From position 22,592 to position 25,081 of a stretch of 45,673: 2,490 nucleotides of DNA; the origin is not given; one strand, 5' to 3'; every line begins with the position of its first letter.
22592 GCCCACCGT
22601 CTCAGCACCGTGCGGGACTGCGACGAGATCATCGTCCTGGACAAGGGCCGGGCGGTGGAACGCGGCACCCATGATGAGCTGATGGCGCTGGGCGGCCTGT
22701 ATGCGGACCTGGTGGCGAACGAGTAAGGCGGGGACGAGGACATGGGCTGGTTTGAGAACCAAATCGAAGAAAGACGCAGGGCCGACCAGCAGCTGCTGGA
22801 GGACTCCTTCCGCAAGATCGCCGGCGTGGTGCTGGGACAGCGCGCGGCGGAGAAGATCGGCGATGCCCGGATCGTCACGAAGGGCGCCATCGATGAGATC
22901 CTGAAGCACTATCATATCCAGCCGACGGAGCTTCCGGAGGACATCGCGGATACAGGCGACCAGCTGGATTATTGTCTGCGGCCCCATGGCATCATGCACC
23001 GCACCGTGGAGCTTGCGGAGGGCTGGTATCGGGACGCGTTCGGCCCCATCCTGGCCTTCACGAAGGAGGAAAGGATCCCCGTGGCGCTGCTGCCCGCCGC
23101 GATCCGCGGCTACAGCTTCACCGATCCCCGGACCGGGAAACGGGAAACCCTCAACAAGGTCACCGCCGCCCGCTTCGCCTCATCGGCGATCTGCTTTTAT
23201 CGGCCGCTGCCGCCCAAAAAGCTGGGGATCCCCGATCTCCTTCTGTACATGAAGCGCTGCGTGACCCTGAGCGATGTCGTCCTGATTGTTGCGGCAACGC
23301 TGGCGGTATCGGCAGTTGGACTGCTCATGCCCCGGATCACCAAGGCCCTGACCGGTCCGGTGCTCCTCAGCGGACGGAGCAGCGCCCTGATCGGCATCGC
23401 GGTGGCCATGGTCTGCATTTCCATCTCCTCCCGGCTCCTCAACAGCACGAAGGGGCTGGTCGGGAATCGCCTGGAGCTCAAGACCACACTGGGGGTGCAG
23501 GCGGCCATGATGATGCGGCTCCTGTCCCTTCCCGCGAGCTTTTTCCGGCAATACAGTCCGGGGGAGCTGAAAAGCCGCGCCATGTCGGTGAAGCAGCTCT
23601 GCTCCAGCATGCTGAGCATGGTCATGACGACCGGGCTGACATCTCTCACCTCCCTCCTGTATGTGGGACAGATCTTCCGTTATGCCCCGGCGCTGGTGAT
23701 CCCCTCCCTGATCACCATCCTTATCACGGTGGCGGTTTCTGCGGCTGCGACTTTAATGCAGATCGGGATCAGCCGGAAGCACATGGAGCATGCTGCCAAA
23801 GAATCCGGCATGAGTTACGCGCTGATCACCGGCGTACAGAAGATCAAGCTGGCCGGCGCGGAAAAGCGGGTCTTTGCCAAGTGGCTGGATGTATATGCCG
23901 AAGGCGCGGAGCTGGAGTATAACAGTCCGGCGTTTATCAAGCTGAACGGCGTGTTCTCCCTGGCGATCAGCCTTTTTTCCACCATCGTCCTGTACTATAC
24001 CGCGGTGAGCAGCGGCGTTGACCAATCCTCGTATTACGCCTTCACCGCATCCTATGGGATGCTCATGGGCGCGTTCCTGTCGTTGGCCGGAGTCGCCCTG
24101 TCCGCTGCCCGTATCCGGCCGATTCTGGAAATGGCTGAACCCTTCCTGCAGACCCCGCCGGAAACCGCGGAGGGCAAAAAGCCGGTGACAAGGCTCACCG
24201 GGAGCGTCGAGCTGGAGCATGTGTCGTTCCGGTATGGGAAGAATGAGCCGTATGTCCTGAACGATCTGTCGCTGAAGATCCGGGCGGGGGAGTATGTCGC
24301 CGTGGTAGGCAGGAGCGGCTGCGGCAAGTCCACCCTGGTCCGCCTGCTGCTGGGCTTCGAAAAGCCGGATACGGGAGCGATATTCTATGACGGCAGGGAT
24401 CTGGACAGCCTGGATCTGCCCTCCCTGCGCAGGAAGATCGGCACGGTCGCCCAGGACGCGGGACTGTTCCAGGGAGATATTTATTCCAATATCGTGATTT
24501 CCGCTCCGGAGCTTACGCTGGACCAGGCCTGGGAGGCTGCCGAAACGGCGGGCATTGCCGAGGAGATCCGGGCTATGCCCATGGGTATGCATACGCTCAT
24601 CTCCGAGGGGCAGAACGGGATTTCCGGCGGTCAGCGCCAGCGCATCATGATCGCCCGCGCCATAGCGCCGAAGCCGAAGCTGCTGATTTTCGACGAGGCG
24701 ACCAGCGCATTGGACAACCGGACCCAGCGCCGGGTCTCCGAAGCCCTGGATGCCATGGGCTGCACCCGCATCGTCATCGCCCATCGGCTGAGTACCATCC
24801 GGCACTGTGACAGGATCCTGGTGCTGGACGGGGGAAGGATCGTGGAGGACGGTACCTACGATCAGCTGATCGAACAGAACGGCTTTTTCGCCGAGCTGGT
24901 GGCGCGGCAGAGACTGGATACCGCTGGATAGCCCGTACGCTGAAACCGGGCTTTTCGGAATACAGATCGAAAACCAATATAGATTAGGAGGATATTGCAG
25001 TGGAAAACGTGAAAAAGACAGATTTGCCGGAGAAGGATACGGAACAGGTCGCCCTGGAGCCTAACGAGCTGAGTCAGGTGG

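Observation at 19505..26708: Double-glycine peptide export and processing module with three cargo genes and no modification enzyme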

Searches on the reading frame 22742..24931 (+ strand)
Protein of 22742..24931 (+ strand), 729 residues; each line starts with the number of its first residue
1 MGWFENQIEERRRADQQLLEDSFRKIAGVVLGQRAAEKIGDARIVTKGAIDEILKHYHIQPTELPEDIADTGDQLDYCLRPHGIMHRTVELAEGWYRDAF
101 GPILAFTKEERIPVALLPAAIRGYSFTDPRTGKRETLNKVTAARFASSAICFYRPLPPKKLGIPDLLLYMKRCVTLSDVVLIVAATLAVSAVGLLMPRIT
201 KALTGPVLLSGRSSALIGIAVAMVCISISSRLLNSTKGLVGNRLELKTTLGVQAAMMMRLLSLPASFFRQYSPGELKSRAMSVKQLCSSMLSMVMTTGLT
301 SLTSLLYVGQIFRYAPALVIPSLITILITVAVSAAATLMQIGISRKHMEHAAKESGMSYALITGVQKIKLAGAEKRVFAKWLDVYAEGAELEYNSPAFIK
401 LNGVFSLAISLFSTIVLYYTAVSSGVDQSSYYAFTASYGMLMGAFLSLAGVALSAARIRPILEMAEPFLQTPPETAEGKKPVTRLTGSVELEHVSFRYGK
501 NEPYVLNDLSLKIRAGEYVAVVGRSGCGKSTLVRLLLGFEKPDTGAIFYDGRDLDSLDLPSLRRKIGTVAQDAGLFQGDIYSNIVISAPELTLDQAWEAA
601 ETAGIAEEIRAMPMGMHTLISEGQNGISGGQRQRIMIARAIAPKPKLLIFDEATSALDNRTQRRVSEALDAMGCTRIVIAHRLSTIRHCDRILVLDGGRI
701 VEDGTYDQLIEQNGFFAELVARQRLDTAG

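Call 3: search_protein_families(library=ncbifam, proteins=[window:22742-24931:+], max_evalue=0.01)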
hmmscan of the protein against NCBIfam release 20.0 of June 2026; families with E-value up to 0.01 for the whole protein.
window:22742-24931:+ (729 aa): 189 families (the best 25 are shown)
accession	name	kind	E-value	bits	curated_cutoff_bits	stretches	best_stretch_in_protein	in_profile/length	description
TIGR03797.1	NHLM_micro_ABC2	equivalog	2.1e-218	727.2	709.4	1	58-723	18-685/686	NHLP bacteriocin export ABC transporter permease/ATPase subunit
TIGR03796.1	NHLM_micro_ABC1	equivalog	6.1e-105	352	853.3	1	177-720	154-709/710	NHLP family bacteriocin export ABC transporter peptidase/permease/ATPase subunit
TIGR01846.1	type_I_sec_HlyB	subfamily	4.4e-97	326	725.55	1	182-723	144-692/694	type I secretion system permease/ATPase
TIGR02203.1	MsbA_lipidA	equivalog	3.7e-89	299.8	602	1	179-721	16-567/572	lipid A export permease/ATP-binding protein MsbA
TIGR03375.1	type_I_sec_LssB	subfamily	1.9e-82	277.6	693.1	1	216-713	188-692/696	type I secretion system permease/ATPase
NF045513.1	HepA_fam_ABC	equivalog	1.8e-76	257.9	725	1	239-716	117-602/610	heterocyst formation ABC transporter subunit HepA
TIGR02204.1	MsbA_rel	hypoth_equivalog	2.1e-74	251.2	780.4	1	183-723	24-575/576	ABC transporter, permease/ATP-binding protein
NF010178.0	PRK13657.1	equivalog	5.1e-74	249.8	733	1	180-725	22-572/588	glucan ABC transporter ATP-binding protein/ permease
TIGR01193.1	bacteriocin_ABC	subfamily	2.9e-73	247.6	523.85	1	180-720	159-706/708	peptide cleavage/export ABC transporter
TIGR00958.1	3a01208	subfamily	4.5e-73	246.7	874.6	1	166-720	152-711/711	antigen peptide transporter 2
NF008381.0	PRK11176.1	equivalog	1.6e-68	231.5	867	1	171-721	24-577/582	lipid A ABC transporter ATP-binding protein/permease MsbA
NF052233.1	CphA_assoc_ABC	equivalog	3.8e-65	220.6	880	1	455-723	480-743/766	cyanophycin metabolism-associated ABC transporter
TIGR01192.1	chvA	subfamily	7e-62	209.9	585.4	1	474-724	321-571/585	glucan export ABC transporter ATP-binding protein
NF008056.1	PRK10790.1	equivalog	9.7e-59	199.4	746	1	171-723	22-575/584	SmdB family multidrug efflux ABC transporter permease/ATP-binding protein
TIGR02868.1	CydC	equivalog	1.2e-55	189.2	329.05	1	182-683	20-530/530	thiol reductant ABC exporter subunit CydC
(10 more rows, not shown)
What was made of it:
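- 22742..24931 (+): ABC2: second half-transporter, with a 170-residue N-terminal domain of unknown fold. TIGR03797 727.2 > 709.4 (call 3).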

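Call 4: search_protein_families(library=pfam, proteins=[window:22742-24931:+], max_evalue=0.01)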
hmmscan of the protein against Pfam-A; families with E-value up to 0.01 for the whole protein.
window:22742-24931:+ (729 aa): 6 families
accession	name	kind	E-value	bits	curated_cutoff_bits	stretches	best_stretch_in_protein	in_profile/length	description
PF00005.33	ABC_tran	-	2.7e-33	115.9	25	1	506-655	1-137/137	ABC transporter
PF00664.28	ABC_membrane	-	8.1e-11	42.5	28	1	180-423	2-248/274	ABC transporter transmembrane region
PF02463.25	SMC_N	-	8.4e-06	25.8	40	1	45-693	118-209/220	RecF/RecN/SMC N terminal domain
PF03193.22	RsgA_GTPase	-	0.0024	18.2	30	1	505-547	96-137/174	RsgA GTPase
PF13191.12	AAA_16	-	0.0032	18.4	32.6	1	512-556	18-63/167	AAA ATPase domain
PF13558.12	SbcC_Walker_B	-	0.009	16.7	27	0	642-670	61-89/90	SbcC/RAD50-like, Walker B motif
